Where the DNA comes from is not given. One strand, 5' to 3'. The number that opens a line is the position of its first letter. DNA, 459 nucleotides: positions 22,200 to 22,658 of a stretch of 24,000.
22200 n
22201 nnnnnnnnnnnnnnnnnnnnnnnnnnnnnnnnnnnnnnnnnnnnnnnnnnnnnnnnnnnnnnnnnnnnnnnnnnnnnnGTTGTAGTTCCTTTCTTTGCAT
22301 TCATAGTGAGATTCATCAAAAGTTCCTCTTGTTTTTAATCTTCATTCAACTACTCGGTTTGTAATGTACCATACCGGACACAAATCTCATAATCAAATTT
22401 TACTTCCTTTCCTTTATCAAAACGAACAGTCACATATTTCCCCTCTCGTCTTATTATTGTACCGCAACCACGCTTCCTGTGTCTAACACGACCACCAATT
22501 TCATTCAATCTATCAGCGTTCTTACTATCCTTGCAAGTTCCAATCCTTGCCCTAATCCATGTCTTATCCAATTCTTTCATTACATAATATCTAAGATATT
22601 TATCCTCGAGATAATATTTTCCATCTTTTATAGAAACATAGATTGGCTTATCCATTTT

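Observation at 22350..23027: Uncharacterised Cys-cluster / ParB-like / Tudor-like protein directly upstream of hsdM in the same operon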

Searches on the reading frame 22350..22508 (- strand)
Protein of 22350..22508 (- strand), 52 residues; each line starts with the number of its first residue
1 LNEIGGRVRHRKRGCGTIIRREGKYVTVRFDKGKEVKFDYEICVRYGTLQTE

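Call 79: search_solved_structures(query=A5, max_evalue=1, show_alignments=3)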
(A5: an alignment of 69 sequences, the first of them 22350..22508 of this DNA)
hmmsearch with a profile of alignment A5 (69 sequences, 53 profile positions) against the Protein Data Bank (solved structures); distinct sequences matched with E-value up to 1: 16.
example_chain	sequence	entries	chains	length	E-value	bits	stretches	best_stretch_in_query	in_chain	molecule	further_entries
7egt_B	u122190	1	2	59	1.5e-07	34.2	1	4-44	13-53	DNA helicase UvrD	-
6yi2_A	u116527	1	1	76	6.2e-06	29.1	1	4-25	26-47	DNA helicase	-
7egs_B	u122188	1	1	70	9e-06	28.6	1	4-25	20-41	DNA helicase II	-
9dqs_A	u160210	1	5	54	0.0035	20.3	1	5-25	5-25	ATP-dependent DNA helicase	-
4c2t_A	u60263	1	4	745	0.011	18.7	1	5-43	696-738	DNA HELICASE II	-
5dma_A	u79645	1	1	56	0.012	18.5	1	4-25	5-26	ATP-dependent DNA helicase PcrA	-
9dci_A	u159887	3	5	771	0.026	17.5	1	4-25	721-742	ATP-dependent DNA helicase UvrD1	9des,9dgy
1qhh_D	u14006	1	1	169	0.051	16.6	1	4-25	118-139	PROTEIN (PCRA (SUBUNIT))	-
5ftf_A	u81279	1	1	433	0.057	16.4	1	18-41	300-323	TPR DOMAIN PROTEIN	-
5ftb_A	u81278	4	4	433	0.059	16.4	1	18-41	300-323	TPR DOMAIN PROTEIN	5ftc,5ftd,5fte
5fhd_A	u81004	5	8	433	0.059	16.4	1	18-41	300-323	Uncharacterized protein | ATP-dependent DNA helicase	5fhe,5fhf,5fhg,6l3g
7uwz_A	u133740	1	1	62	0.13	15.3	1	19-44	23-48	De novo designed small beta-barrel protein 33_bp_sh3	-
1pjr_A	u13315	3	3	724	0.24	14.4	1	4-25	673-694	PCRA | ATP-DEPENDENT HELICASE PCRA | HELICASE PCRA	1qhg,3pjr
5tul_A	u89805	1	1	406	0.39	13.7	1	25-45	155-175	Tetracycline destructase Tet(55)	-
3gs2_B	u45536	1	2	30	0.79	12.7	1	17-34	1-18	Chromobox protein homolog 7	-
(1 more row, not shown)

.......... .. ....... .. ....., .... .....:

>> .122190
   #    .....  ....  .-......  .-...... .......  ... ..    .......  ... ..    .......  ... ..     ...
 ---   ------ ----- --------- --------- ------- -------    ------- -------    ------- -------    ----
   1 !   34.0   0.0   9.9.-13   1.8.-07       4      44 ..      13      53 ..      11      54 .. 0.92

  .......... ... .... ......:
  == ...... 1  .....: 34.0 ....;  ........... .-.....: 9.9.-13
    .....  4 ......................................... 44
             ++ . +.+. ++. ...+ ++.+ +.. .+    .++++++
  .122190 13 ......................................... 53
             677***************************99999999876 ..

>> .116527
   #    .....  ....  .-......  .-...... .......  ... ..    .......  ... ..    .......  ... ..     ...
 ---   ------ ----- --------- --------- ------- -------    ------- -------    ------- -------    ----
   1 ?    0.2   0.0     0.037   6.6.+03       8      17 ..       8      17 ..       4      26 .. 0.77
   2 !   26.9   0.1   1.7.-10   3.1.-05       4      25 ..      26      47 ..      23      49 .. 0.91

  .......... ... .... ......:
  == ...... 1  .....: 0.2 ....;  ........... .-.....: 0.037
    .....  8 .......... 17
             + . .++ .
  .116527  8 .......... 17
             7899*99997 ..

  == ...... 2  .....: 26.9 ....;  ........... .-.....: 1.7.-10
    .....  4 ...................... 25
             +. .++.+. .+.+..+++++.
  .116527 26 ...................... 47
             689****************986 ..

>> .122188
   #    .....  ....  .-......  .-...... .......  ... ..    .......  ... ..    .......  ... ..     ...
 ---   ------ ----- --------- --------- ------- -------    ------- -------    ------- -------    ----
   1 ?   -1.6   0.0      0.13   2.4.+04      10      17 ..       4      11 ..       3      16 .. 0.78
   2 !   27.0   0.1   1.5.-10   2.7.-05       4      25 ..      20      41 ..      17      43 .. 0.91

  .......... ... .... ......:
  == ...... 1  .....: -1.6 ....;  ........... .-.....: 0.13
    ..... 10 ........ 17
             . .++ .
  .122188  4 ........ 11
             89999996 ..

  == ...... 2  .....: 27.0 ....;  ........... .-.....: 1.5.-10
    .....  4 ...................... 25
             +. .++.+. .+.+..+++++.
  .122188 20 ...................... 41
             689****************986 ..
